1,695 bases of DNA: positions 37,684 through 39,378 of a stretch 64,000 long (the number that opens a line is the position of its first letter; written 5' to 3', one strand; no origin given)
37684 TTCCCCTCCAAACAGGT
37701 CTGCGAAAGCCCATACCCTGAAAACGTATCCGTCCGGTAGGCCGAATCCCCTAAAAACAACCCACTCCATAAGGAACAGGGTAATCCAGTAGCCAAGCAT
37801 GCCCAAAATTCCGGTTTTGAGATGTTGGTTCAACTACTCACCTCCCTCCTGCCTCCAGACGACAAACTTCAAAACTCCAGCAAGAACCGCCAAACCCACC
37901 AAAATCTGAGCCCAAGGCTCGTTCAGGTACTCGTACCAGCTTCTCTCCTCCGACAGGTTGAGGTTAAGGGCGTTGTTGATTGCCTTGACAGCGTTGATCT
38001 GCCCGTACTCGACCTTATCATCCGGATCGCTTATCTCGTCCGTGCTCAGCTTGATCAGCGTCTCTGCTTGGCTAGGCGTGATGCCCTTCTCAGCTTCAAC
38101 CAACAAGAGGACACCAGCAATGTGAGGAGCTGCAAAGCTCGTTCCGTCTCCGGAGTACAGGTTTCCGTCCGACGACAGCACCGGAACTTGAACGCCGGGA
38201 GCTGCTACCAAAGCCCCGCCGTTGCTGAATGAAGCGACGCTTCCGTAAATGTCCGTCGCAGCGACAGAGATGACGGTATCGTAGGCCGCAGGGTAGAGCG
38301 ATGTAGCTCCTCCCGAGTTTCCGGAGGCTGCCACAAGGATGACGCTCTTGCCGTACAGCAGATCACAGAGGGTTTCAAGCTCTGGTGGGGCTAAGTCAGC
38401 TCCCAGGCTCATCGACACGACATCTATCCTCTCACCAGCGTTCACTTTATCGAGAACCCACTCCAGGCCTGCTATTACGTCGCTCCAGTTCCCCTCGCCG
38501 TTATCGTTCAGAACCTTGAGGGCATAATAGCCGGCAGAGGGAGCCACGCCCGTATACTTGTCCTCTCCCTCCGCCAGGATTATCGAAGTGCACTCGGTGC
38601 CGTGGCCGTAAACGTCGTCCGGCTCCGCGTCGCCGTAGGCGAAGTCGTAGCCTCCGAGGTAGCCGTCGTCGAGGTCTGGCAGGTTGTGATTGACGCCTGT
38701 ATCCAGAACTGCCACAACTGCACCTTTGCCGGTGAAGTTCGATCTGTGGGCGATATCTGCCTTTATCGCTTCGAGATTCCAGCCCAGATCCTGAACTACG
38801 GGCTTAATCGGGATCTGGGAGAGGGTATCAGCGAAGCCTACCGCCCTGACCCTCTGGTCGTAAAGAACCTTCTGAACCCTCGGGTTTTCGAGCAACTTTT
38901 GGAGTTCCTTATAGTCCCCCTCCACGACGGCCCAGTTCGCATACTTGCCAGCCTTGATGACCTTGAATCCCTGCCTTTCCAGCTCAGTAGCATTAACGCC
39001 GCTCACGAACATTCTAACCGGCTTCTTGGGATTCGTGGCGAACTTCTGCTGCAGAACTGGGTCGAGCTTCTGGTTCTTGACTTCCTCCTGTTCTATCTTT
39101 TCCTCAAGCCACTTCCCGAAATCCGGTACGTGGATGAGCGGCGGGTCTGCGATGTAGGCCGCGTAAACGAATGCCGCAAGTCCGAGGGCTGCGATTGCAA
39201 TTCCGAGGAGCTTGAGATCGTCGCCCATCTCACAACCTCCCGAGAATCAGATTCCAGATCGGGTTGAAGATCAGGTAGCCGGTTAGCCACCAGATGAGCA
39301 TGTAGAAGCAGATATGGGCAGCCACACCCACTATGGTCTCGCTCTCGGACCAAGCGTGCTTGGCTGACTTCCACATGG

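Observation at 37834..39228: Doubly membrane-anchored subtilase embedded in the morphogenesis operon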

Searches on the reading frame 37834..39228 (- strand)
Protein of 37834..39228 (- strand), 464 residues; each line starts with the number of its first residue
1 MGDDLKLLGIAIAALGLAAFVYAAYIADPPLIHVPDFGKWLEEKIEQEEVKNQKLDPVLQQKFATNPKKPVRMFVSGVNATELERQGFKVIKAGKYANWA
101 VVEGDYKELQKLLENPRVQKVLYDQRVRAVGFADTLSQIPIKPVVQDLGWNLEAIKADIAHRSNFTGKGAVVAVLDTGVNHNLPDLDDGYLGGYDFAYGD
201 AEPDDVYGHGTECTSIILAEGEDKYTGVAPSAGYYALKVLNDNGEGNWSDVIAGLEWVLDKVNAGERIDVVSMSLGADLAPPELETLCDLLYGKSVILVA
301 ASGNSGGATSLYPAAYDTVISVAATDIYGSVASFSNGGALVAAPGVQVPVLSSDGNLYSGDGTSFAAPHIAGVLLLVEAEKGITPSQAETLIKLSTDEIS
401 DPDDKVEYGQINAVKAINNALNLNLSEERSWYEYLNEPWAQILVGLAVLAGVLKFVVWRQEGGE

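Call 3: search_protein_families(library=pfam, proteins=[window:37834-39228:-], max_evalue=0.01)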
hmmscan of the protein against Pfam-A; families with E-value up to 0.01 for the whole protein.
window:37834-39228:- (464 aa): 1 family
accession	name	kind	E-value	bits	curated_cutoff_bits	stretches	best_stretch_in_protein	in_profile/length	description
PF00082.27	Peptidase_S8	-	2.5e-41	142.3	21.8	1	167-402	1-279/288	Subtilase family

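Call 4: search_protein_families(library=phrogs, proteins=[window:37834-39228:-], max_evalue=0.01)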
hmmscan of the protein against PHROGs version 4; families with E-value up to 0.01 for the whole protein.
window:37834-39228:- (464 aa): 3 families
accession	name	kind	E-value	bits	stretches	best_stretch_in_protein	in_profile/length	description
phrog_3677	-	other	7.9e-62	210.4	1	147-425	573-860/1125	protease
phrog_3964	-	unknown function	6.1e-09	35.8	1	170-307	276-421/779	-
phrog_27200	-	unknown function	5.8e-06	25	1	191-265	324-393/1832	-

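Call 8: find_homologous_proteins(query=window:37834-39228:-, max_evalue=1e-10)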
Query window:37834-39228:- (464 aa): 536 proteins with E <= 1e-10 among 8000 candidates; the best 120 are listed.
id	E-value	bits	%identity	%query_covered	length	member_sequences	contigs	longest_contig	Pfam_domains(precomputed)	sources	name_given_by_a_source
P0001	5.9e-280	947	90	100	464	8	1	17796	PF00082.28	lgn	-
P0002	9.4e-263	890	83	100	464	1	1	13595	PF00082.28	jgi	-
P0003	5.5e-240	815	78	100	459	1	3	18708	PF00082.28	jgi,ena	-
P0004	8.8e-223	758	74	99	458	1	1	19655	PF00082.28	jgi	-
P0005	1.1e-211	722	71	99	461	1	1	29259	PF00082.28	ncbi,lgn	-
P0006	2.7e-185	635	64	100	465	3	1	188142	PF00082.28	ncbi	-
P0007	9.9e-184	630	64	100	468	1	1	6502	PF00082.28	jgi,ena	-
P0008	1.4e-172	593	61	98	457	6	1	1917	PF00082.28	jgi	-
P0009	1.1e-161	557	56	99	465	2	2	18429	PF00082.28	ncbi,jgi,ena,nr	ncbi:hypothetical protein DRO97_01970 [Archaeoglobales archaeon]|nr:MAG: hypothetical protein DRO97_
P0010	2.2e-161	556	59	98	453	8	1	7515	PF00082.28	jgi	-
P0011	3.4e-157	542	57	97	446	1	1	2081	PF00082.28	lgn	-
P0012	1.3e-154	534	56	94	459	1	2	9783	PF00082.28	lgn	-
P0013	7.6e-145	501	61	86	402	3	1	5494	PF00082.28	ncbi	ncbi:MAG: S8 family serine peptidase [Archaeoglobaceae archaeon]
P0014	9.5e-142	491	56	89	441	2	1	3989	PF00082.28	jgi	-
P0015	9.5e-139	481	51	100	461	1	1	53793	PF00082.28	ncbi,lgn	-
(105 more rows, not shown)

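Call 10: find_encoding_contigs(protein=P0006, flank=10000, max_places=2)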
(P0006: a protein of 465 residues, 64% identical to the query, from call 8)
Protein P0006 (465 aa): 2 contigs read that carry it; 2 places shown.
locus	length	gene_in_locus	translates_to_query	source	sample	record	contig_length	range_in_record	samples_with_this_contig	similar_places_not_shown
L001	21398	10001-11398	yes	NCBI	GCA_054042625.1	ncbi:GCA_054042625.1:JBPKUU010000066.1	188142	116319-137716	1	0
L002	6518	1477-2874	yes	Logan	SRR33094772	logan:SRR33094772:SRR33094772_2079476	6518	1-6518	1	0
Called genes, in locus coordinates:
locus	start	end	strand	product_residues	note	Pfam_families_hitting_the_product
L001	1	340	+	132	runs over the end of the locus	PF14947:HTH_45, PF13463:HTH_27 (weak), PF01638:HxlR (weak), PF13412:HTH_24 (weak), PF13601:HTH_34 (weak)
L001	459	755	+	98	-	-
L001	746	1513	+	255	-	-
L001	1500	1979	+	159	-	-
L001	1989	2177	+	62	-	-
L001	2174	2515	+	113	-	PF03551:PadR (faint)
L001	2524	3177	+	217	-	-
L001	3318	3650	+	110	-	-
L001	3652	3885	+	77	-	-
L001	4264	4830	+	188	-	-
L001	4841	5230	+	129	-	PF13620:CarboxypepD_reg, PF13715:CarbopepD_reg_2 (weak)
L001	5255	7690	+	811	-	-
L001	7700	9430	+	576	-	-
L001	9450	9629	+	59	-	-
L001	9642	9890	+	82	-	-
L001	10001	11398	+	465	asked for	PF00082:Peptidase_S8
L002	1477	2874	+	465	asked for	PF00082:Peptidase_S8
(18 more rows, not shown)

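Call 11: find_encoding_contigs(protein=P0015, flank=10000, max_places=2)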
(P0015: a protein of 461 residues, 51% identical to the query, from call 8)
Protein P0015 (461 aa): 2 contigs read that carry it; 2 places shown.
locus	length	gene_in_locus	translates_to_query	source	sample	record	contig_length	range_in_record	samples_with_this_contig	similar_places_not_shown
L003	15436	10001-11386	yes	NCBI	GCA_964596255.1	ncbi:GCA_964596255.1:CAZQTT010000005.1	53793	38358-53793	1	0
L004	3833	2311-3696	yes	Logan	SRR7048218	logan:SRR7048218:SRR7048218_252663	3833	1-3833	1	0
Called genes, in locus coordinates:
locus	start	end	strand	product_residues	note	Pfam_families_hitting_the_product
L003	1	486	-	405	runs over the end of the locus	PF00589:Phage_integrase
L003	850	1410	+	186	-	-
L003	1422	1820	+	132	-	-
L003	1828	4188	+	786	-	-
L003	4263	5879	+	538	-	-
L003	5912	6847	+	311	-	-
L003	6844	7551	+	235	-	-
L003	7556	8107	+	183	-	-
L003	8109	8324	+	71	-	-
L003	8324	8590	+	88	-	-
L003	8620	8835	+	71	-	-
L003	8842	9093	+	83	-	-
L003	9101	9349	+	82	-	-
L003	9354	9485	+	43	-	-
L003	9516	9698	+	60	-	-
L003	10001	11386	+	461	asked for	PF00082:Peptidase_S8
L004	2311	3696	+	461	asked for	PF00082:Peptidase_S8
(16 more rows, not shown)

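Call 12: find_encoding_contigs(protein=P0009, flank=10000, max_places=2)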
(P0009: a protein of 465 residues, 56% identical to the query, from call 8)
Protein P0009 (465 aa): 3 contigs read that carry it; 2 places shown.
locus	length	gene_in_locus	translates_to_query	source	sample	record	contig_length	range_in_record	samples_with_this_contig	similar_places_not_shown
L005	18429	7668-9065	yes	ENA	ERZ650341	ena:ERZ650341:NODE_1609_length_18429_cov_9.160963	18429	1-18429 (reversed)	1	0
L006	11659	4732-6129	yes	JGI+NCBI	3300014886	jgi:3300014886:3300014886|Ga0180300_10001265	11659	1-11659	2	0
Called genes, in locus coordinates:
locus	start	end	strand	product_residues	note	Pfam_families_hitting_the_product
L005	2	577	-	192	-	?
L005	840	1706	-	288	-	PF00413:Peptidase_M10 (faint)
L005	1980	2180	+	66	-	-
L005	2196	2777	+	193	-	-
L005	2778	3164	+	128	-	PF13620:CarboxypepD_reg (weak), PF13715:CarbopepD_reg_2 (weak)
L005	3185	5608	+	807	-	PF10102:DUF2341, PF00251:Glyco_hydro_32N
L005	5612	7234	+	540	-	-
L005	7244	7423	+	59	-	-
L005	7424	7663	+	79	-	-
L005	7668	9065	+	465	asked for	PF00082:Peptidase_S8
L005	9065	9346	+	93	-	-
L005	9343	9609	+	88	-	-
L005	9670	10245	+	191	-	-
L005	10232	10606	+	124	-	-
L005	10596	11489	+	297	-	-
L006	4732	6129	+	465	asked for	PF00082:Peptidase_S8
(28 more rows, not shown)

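Call 17: find_encoding_contigs(protein=P0005, flank=10000, max_places=1)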
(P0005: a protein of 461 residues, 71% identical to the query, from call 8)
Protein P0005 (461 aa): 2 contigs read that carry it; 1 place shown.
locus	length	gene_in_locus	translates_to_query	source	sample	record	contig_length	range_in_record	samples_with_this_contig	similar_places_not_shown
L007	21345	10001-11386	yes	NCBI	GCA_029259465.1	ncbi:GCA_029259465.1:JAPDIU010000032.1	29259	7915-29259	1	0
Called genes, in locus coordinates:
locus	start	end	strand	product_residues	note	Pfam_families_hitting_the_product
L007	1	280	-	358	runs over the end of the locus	PF00850:Hist_deacetyl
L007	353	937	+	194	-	PF00881:Nitroreductase, PF14512:TM1586_NiRdase (weak)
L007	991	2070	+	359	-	PF00724:Oxidored_FMN, PF01207:Dus (faint)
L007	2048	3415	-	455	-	PF01663:Phosphodiest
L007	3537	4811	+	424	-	PF04015:DUF362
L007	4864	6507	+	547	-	PF00920:ILVD_EDD_N, PF24877:ILV_EDD_C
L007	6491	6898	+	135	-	-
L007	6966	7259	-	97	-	PF01613:Flavin_Reduct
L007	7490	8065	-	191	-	PF00210:Ferritin, PF02915:Rubrerythrin, PF23458:DUF7130 (weak), PF21349:RUBY_RBDX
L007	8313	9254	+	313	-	-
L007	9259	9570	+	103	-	PF18902:DUF5658 (weak)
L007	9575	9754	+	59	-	-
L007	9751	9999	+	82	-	-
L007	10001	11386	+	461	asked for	PF00082:Peptidase_S8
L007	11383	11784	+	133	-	-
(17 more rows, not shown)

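Call 18: find_encoding_contigs(protein=P0004, flank=10000, max_places=1)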
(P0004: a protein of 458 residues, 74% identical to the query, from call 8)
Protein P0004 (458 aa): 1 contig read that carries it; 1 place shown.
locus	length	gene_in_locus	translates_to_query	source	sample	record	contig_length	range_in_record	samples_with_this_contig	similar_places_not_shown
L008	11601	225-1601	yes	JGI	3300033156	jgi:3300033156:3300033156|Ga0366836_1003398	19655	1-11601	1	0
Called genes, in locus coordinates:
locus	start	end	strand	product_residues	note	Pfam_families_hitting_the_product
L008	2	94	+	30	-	?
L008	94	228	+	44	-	-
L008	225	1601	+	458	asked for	PF00082:Peptidase_S8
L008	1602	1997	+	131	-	-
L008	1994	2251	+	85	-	-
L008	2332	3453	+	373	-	-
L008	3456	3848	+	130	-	-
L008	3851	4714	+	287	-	-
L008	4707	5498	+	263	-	-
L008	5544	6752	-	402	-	PF12323:HTH_OrfB_IS605, PF01385:OrfB_IS605, PF07282:Cas12f1-like_TNB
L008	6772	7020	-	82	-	-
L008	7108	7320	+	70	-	-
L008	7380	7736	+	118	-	-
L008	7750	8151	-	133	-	-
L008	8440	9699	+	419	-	PF01935:DUF87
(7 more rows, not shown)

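Call 19: find_encoding_contigs(protein=P0001, flank=10000, max_places=1)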
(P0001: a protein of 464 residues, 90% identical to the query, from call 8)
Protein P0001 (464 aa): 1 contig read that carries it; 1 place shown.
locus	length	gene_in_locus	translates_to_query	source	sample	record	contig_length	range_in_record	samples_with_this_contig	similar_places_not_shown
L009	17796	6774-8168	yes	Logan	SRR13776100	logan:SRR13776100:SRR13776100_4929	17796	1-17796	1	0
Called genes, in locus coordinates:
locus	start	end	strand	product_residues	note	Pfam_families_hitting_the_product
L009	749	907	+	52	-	PF04014:MazE_antitoxin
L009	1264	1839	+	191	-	-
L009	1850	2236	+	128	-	PF13620:CarboxypepD_reg (weak)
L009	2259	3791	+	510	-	-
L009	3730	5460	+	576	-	PF13620:CarboxypepD_reg (weak), PF13441:Gly-zipper_YMGG (weak)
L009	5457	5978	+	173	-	-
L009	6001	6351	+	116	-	-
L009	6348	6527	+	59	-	-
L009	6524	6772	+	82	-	-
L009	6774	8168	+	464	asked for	PF00082:Peptidase_S8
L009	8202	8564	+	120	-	-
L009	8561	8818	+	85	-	-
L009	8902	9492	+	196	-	-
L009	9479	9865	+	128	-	-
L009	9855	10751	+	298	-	-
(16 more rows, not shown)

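Call 35: search_protein_families(library=ncbifam, proteins=[window:37834-39228:-], max_evalue=0.1)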
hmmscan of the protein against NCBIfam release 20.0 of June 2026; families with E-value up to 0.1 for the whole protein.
window:37834-39228:- (464 aa): 9 families
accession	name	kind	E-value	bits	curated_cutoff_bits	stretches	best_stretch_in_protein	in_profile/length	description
TIGR03921.1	T7SS_mycosin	equivalog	2e-37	129.1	278.75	1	158-420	4-288/353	type VII secretion-associated serine protease mycosin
NF033595.1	denti_PrtP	equivalog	9.8e-19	67.4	300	1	271-432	342-517/606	dentilisin complex serine proteinase subunit PrtP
NF049966.1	QH_SP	equivalog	4.5e-18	65.4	165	1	172-375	2-189/219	subtilisin-like serine protease QhpE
TIGR03895.1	protease_PatA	subfamily_domain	4.9e-13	48.7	421.05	1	209-387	1-189/606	PatA/PatG family cyanobactin maturation protease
NF040809.1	germ_prot_CspBA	exception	2.5e-05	22.1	1250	1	205-308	720-827/1099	bifunctional germination protease/germinant receptor pseudoprotease CspBA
NF051851.1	AtpSerPepEprS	equivalog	0.00046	18.3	1700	0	149-186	48-85/988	autotransporter serine peptidase EprS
NF042956.1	IteS_antiphage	equivalog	0.00058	18.2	900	0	154-220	241-304/747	S8 family anti-phage peptidase IteS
NF040553.1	SGO_0316_fam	subfamily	0.0027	15.4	1400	0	341-378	671-708/1486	SGO_0316/SGO_0317 family LPXTG-anchored serine peptidase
NF040808.2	CspC_non_triad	exception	0.0036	15.8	675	0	205-313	165-285/556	bile acid germinant receptor pseudoprotease CspC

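Call 42: find_related_loci(query=A1, collection=viral_contigs, flank=10000)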
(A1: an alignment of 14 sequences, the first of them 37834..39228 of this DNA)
Query A1 (464 aa) in viral_contigs; peptide patterns used: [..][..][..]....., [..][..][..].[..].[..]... (x = any residue, [..] = any of these).
87 stretches matched a pattern; 8 encode a relative of the query (tblastn E <= 1e-3); 8 distinct loci.
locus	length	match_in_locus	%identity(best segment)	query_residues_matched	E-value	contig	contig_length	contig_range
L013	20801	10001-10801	35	150-409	4e-32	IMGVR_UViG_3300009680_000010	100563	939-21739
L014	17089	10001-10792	30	146-412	1e-24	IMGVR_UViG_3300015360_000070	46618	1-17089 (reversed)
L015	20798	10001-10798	31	167-418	5e-23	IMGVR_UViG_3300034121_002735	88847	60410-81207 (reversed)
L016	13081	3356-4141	31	140-383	2e-20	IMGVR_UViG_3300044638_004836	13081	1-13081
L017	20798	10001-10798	28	132-395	4e-17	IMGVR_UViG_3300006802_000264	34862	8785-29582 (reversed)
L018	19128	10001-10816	29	150-395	3e-14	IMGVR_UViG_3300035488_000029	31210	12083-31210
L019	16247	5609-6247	29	164-379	2e-12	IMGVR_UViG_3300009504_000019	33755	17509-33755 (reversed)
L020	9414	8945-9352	31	107-241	4e-12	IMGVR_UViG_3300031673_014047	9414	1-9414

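Call 47: predict_structure(alignment_id=A3)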
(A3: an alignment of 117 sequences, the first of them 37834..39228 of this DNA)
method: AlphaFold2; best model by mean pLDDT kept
length: 464 residues; sequences in the alignment: 117
mean_pLDDT: 93.2   pTM: 0.86
mean pLDDT of the five models: 93.2, 92.8, 92.5, 92.2, 91.9
residues with pLDDT >= 90: 380; 70-90: 65; 50-70: 14; < 50: 5
segments of 3 or more residues with pLDDT < 50: none
pLDDT, mean of each block of 10 residues (from residue 1): 89 95 83 79 87 92 97 97 97 96 98 96 92 54 70 97 97 99 97 98 98 98 91 99 97 98 98 97 97 98 97 98 96 98 96 94 98 98 97 98 98 98 87 79 90 92 71
secondary structure, 60 per line:
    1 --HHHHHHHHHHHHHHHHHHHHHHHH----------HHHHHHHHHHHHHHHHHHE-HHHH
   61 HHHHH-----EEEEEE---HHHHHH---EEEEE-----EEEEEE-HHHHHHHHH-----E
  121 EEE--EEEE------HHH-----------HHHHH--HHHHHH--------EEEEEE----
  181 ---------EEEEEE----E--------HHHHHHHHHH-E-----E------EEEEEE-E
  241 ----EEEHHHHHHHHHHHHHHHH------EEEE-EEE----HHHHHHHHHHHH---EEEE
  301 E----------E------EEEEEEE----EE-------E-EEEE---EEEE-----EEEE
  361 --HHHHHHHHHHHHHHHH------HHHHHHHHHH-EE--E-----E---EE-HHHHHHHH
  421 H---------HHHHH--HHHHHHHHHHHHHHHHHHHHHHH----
elements in order: H3-26 H37-54 H57-65 E71-76 H80-85 E89-93 E99-104 H106-114 E120-123 E126-129 H150-154 H157-162 E171-176 E190-195 H209-218 E233-238 E245-247 H248-263 E270-273 E275-277 H282-293 E297-301 E319-325 E341-344 E348-351 E357-360 H363-378 H385-394 H413-421 H431-435 H438-460

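Call 49: search_solved_structures(query=window:37834-39228:-, max_evalue=1e-10, show_alignments=1)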
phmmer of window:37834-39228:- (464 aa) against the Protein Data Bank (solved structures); distinct sequences matched with E-value up to 1e-10: 119 (the best 60 are shown).
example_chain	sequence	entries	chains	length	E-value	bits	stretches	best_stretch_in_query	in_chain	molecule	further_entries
1dbi_A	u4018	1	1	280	1.1e-39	139.8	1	167-417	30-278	AK.1 SERINE PROTEASE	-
3whi_A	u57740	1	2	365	3e-38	135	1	62-379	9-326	Subtilisin E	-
1yu6_A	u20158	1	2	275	9.3e-37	130.1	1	146-390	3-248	Subtilisin Carlsberg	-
1tec_E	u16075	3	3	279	1e-36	130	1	166-417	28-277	THERMITASE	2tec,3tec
1thm_A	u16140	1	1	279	1.1e-36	129.9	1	166-417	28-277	THERMITASE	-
1scn_E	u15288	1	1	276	1.1e-36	129.8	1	148-390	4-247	SUBTILISIN CARLSBERG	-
1af4_A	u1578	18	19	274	1.4e-36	129.5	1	148-390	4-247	SUBTILISIN CARLSBERG | SUBTILISIN CARLSBERG, TYPE VIII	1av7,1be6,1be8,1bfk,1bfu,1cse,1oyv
1c3l_A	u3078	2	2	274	1.5e-36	129.4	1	148-390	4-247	SUBTILISIN-CARLSBERG | Subtilisin Carlsberg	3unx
4gi3_A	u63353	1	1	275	1.6e-36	129.3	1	146-390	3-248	KerA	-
1c9j_A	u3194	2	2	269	1.7e-36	129.2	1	146-380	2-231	SERINE PROTEASE | Subtilisin Savinase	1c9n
3qtl_A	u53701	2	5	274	2.5e-36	128.7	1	148-390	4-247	Subtilisin-like serin protease | KerA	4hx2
1mpt_A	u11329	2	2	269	3e-36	128.4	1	146-380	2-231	M-PROTEASE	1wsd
1sel_A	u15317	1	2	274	5e-36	127.7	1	148-390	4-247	SELENOSUBTILISIN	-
1avt_A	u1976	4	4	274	5e-36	127.7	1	148-390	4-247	SUBTILISIN CARLSBERG, TYPE VIII | KerA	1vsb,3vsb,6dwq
5arb_A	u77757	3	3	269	1.1e-35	126.6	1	146-380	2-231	SUBTILISIN SAVINASE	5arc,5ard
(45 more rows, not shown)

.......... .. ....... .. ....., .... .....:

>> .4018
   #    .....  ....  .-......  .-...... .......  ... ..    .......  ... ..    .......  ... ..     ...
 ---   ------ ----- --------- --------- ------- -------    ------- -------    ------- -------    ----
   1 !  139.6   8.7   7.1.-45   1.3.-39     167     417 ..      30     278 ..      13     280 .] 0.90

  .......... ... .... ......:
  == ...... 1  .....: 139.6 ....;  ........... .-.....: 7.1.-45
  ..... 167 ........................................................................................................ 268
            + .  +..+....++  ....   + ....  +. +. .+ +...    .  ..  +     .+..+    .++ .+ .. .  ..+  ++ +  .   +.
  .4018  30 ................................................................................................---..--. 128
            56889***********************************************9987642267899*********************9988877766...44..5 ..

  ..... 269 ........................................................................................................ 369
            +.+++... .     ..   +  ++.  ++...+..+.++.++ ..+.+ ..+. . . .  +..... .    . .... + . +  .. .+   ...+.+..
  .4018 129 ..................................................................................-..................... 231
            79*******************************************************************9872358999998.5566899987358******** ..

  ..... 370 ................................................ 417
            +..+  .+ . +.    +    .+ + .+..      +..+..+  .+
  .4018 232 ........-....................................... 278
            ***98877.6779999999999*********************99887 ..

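Call 50: fold_search(model_id=the predicted structure, library=pdb)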
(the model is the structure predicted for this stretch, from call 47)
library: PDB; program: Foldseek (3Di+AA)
matches with E <= 10: 854; with E <= 0.001: 327
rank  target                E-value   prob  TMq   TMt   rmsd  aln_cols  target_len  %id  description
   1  2zwp_B                3.6e-30  1.00  0.67  0.81   3.2       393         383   29  Crystal structure of Ca3 site mutant of Pro-S324A (released 2009-06-23)
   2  3whi_B                1.0e-29  1.00  0.67  0.87   3.0       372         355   28  Crystal structure of unautoprocessed form of IS1-inserted Pro-subtilisin E (released 2013-12-25)
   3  2z2z                  2.2e-29  1.00  0.67  0.79   3.4       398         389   29  Crystal structure of unautoprocessed form of Tk-subtilisin soaked by 10mM CaCl2 (released 2007-12-04)
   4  3wiv_C                3.1e-29  1.00  0.67  0.77   3.5       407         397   28  Crystal structure of Pro-S324A/D356A (released 2014-10-01)
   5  3wiu_C                4.0e-29  1.00  0.66  0.77   3.6       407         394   28  Crystal structure of Pro-S324A/L349A (released 2014-10-01)
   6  3wiu_A                7.0e-29  1.00  0.67  0.78   3.3       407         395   28  Crystal structure of Pro-S324A/L349A (released 2014-10-01)
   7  3whi_A                7.9e-29  1.00  0.67  0.87   2.7       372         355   29  Crystal structure of unautoprocessed form of IS1-inserted Pro-subtilisin E (released 2013-12-25)
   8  2zwo_A                1.4e-28  1.00  0.66  0.77   4.1       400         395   29  Crystal structure of Ca2 site mutant of Pro-S324A (released 2009-06-23)
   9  3vhq                  1.8e-28  1.00  0.66  0.79   3.4       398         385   29  Crystal structure of the Ca6 site mutant of Pro-SA-subtilisin (released 2012-07-11)
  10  3wiv_A                2.4e-28  1.00  0.67  0.78   3.3       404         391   28  Crystal structure of Pro-S324A/D356A (released 2014-10-01)
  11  4jp8                  3.1e-28  1.00  0.66  0.77   3.7       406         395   28  Crystal structure of Pro-F17H/S324A (released 2014-01-29)
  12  2zwo_C                3.5e-28  1.00  0.68  0.80   3.2       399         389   29  Crystal structure of Ca2 site mutant of Pro-S324A (released 2009-06-23)
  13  2zwo_B                1.2e-27  1.00  0.67  0.78   3.3       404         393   28  Crystal structure of Ca2 site mutant of Pro-S324A (released 2009-06-23)
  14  3wiu_B                1.4e-27  1.00  0.67  0.79   3.2       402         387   28  Crystal structure of Pro-S324A/L349A (released 2014-10-01)
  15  3wiv_B                1.4e-27  1.00  0.66  0.78   3.4       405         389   28  Crystal structure of Pro-S324A/D356A (released 2014-10-01)
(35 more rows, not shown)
